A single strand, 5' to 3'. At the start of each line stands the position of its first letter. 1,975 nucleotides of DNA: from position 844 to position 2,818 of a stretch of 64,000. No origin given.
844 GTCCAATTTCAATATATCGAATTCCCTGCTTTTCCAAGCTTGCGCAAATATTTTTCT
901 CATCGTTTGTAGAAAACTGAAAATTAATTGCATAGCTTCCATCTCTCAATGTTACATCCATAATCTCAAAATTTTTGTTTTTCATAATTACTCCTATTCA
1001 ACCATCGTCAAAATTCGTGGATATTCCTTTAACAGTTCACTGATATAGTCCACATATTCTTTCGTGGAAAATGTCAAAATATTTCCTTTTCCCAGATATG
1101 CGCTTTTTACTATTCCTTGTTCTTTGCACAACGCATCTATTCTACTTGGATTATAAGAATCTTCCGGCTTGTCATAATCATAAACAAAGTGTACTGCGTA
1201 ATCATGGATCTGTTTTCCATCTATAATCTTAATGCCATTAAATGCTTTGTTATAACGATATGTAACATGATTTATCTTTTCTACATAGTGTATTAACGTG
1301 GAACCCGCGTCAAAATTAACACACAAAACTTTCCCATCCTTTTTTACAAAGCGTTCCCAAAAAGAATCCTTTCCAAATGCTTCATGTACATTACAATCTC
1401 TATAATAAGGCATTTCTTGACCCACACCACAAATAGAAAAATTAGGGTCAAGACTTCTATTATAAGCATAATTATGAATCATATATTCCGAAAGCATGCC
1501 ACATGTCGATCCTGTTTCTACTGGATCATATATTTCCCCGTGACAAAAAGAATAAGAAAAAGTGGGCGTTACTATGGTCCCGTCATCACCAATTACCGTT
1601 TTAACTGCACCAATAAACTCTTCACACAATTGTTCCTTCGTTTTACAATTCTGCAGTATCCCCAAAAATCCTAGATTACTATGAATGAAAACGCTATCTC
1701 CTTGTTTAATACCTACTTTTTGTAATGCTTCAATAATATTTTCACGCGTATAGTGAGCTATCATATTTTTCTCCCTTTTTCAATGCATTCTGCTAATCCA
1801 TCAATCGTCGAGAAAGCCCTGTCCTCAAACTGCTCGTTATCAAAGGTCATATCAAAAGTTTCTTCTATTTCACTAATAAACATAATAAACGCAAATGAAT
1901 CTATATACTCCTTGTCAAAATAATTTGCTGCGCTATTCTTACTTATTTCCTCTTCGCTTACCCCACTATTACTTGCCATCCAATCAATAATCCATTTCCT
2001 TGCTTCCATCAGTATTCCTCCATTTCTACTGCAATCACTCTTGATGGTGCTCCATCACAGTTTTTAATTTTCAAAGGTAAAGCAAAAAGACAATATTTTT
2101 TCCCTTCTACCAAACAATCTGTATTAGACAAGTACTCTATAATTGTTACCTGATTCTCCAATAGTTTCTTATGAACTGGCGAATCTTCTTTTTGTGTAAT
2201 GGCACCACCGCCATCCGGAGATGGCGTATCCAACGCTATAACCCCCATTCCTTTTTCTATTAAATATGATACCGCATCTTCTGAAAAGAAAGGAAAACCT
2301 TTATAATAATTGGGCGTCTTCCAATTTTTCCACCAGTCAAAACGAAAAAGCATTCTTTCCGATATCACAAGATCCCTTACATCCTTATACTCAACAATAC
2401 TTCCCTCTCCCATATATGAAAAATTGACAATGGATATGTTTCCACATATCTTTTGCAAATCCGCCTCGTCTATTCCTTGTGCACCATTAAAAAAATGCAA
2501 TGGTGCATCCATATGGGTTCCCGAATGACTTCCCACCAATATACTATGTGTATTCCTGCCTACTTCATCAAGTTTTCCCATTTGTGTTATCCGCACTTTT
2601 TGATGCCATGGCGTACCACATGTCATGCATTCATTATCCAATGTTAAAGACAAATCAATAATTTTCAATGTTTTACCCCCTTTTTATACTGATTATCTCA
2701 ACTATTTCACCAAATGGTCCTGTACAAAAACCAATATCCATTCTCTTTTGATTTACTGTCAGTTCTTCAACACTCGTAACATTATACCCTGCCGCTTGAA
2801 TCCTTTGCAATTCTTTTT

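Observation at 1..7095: Acyl-ACP tailoring module appended to the nonulosonic-acid operon: possible N-acylated legionaminic/pseudaminic-acid derivative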

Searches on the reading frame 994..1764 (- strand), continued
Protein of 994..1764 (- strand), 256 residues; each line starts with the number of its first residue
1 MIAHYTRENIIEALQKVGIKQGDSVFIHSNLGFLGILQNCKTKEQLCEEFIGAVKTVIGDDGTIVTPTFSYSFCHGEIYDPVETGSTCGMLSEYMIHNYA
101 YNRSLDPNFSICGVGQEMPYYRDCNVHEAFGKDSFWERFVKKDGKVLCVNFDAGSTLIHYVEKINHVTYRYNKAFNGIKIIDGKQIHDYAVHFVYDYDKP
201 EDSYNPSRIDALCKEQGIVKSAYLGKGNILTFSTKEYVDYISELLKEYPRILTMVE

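Call 73: search_protein_families(library=pfam, proteins=[P0140, P0144, P0150, P0166, P0178, P0138, P0142, P0252, P0133, P0164], max_evalue=0.001)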
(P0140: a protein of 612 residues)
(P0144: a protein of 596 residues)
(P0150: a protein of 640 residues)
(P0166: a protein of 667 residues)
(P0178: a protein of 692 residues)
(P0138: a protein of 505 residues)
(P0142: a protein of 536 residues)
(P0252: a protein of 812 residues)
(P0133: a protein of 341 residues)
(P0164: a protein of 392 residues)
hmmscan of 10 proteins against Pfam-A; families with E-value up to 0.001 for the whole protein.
P0140 (612 aa): 1 family
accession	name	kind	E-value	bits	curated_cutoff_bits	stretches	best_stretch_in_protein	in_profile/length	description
PF02522.19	Antibiotic_NAT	-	2.8e-30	106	25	1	26-241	2-228/232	Aminoglycoside 3-N-acetyltransferase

P0144 (596 aa): 2 families
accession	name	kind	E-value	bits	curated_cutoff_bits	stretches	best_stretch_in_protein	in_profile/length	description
PF02522.19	Antibiotic_NAT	-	2.5e-29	102.9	25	1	48-242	17-228/232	Aminoglycoside 3-N-acetyltransferase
PF16254.10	DUF4910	-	2.4e-08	33.6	26.6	1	290-524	9-157/247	Domain of unknown function (DUF4910)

P0150 (640 aa): 3 families
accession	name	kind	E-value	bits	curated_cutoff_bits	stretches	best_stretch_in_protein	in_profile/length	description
PF02522.19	Antibiotic_NAT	-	9.2e-30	104.3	25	1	56-250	16-226/232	Aminoglycoside 3-N-acetyltransferase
PF16254.10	DUF4910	-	2.4e-26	92.5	26.6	1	293-627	2-245/247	Domain of unknown function (DUF4910)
PF09940.16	DUF2172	-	4.7e-09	37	27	1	342-432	1-91/92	Domain of unknown function (DUF2172)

P0166 (667 aa): 3 families
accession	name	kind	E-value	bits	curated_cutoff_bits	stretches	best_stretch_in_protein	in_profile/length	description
PF02522.19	Antibiotic_NAT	-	9.6e-33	114.1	25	1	48-243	17-229/232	Aminoglycoside 3-N-acetyltransferase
PF16254.10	DUF4910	-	3.5e-20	72.3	26.6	1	284-567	15-204/247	Domain of unknown function (DUF4910)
PF09940.16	DUF2172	-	2.3e-17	63.6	27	1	321-410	2-91/92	Domain of unknown function (DUF2172)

P0178 (692 aa): 4 families
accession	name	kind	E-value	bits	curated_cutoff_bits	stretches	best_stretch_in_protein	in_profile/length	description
PF16254.10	DUF4910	-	4.3e-98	327.5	26.6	1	273-611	4-247/247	Domain of unknown function (DUF4910)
PF09940.16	DUF2172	-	1.3e-37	128.4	27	1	320-412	1-92/92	Domain of unknown function (DUF2172)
PF02522.19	Antibiotic_NAT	-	1.3e-24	87.5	25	1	52-246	19-229/232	Aminoglycoside 3-N-acetyltransferase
PF16221.11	HTH_47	-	6.8e-24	83.7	27.1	1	620-688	9-77/78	winged helix-turn-helix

P0138 (505 aa): 3 families
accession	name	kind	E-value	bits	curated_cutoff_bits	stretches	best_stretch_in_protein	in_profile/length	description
PF02522.19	Antibiotic_NAT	-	2.5e-31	109.5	25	1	49-246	17-231/232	Aminoglycoside 3-N-acetyltransferase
PF09940.16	DUF2172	-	2e-16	60.6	27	1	350-417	24-91/92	Domain of unknown function (DUF2172)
PF16254.10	DUF4910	-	1.2e-10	41.1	26.6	1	284-485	5-122/247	Domain of unknown function (DUF4910)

P0142 (536 aa): 2 families
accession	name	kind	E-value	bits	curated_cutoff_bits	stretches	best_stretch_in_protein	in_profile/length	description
PF02522.19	Antibiotic_NAT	-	1.2e-31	110.5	25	1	29-242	3-229/232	Aminoglycoside 3-N-acetyltransferase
PF09940.16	DUF2172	-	5.4e-06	27.1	27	1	325-411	3-91/92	Domain of unknown function (DUF2172)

P0252 (812 aa): 6 families
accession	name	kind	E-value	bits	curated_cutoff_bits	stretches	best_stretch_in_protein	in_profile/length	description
PF16254.10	DUF4910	-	1.2e-65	221.2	26.6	1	275-608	3-247/247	Domain of unknown function (DUF4910)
PF02522.19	Antibiotic_NAT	-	7.7e-39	134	25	1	38-255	2-231/232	Aminoglycoside 3-N-acetyltransferase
PF09940.16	DUF2172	-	2.8e-27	95.4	27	1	327-417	1-92/92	Domain of unknown function (DUF2172)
PF01648.25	ACPS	-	4.8e-13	49.6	25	1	704-798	1-102/111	4'-phosphopantetheinyl transferase superfamily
PF04389.22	Peptidase_M28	-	5.5e-06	26.7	21.3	1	429-600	5-191/193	Peptidase family M28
PF16221.11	HTH_47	-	0.00011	22.1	27.1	1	634-680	30-76/78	winged helix-turn-helix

P0133 (341 aa): 2 families
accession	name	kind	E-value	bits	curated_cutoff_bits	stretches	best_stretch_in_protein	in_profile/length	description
PF02522.19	Antibiotic_NAT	-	2.2e-28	99.9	25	1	114-332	2-231/232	Aminoglycoside 3-N-acetyltransferase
PF00550.31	PP-binding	-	6.4e-06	26.8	20.8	1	26-75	19-65/67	Phosphopantetheine attachment site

P0164 (392 aa): 1 family
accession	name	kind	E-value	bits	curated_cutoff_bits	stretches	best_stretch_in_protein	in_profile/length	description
PF02522.19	Antibiotic_NAT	-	6.3e-29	101.6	25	1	175-381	16-230/232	Aminoglycoside 3-N-acetyltransferase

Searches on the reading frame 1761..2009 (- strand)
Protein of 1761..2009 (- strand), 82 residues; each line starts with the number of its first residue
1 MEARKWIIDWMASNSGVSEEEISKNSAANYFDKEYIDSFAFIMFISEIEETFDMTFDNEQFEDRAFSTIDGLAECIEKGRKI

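Call 6: search_protein_families(library=pfam, proteins=[window:1761-2009:-], max_evalue=0.01)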
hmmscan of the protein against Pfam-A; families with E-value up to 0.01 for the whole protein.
window:1761-2009:- (82 aa): 1 family
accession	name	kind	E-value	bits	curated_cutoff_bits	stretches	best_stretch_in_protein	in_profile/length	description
PF00550.31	PP-binding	-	3.1e-05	24.6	20.8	1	6-76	2-67/67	Phosphopantetheine attachment site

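Call 7: search_protein_families(library=ncbifam, proteins=[window:1761-2009:-], max_evalue=0.01)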
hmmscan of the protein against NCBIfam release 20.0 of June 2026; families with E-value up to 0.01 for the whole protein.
window:1761-2009:- (82 aa): 7 families
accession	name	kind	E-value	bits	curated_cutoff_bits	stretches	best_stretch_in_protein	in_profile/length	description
NF003464.0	PRK05087.1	equivalog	2.7e-06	27.3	68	1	4-77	4-75/78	D-alanine--poly(phosphoribitol) ligase subunit DltC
NF058660.1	cispen_ACP_AmcB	equivalog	3.1e-06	27.3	80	1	30-79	29-78/80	cispentacin biosynthesis acyl carrier protein AmcB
NF002150.0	PRK00982.1-4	subfamily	6.9e-05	23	66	1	11-78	14-77/80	acyl carrier protein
NF005480.0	PRK07081.1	equivalog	0.0011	18.9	72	1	37-78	34-75/83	acyl carrier protein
NF005798.0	PRK07639.1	equivalog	0.0035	17.7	100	1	34-80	36-82/91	petrobactin biosynthesis protein AsbD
TIGR01688.1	dltC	equivalog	0.005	16.9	52.35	1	18-70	13-65/73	D-alanine--poly(phosphoribitol) ligase subunit 2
NF002148.0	PRK00982.1-2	subfamily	0.0067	16.3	71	1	9-77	11-75/79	acyl carrier protein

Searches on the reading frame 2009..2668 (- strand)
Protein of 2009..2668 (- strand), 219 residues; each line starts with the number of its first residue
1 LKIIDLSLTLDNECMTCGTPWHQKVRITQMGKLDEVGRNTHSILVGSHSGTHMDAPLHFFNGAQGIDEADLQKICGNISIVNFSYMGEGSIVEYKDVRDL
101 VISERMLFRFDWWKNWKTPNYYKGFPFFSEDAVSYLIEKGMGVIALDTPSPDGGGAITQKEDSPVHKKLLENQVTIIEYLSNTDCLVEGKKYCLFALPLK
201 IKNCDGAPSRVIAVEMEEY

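Call 6: search_protein_families(library=pfam, proteins=[window:2009-2668:-], max_evalue=0.01)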
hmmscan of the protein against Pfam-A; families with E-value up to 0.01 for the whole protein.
window:2009-2668:- (219 aa): 1 family
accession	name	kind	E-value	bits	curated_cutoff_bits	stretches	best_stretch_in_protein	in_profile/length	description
PF04199.19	Cyclase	-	6.6e-22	78.7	23.1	1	4-152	1-141/142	Putative cyclase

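Call 7: search_protein_families(library=ncbifam, proteins=[window:2009-2668:-], max_evalue=0.01)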
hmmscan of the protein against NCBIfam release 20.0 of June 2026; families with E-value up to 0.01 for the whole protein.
window:2009-2668:- (219 aa): 1 family
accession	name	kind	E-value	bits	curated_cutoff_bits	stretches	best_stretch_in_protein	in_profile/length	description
TIGR03035.1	trp_arylform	equivalog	5.9e-23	81.9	223.05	1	3-212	2-202/206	arylformamidase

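Call 31: search_solved_structures(query=window:2009-2668:-, max_evalue=0.001)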
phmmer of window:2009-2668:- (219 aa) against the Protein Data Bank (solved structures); distinct sequences matched with E-value up to 0.001: 12.
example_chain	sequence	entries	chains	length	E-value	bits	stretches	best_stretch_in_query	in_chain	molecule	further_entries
8hmo_A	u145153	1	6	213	2.1e-16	63.4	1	40-214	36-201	Metal-dependent hydrolase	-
4cz1_A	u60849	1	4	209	2.9e-16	63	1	2-212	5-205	KYNURENINE FORMAMIDASE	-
4co9_A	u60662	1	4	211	3e-16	62.9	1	2-212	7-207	KYNURENINE FORMAMIDASE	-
1r61_A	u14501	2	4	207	5.8e-15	58.7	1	45-216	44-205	metal-dependent hydrolase | Hydrolase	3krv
4cog_A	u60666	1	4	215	1e-08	38.3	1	39-212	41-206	KYNURENINE FORMAMIDASE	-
5nnb_A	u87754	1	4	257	1.8e-08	37.5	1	2-215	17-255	isatin hydrolase A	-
5nna_A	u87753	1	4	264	2e-08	37.3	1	2-215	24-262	isatin hydrolase A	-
4cob_A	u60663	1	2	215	4.1e-08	36.3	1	19-212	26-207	KYNURENINE FORMAMIDASE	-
4j0n_A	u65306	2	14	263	5e-08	36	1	41-214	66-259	Isatin hydrolase B | Putative uncharacterized protein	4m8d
8f9x_A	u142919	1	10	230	2.7e-07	33.6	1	29-81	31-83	Cyclase family protein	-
2b0a_A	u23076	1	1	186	1.2e-06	31.5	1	40-214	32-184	Hypothetical protein MJ0783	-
5nmp_A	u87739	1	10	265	8e-05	25.5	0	23-63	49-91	Isatin hydrolase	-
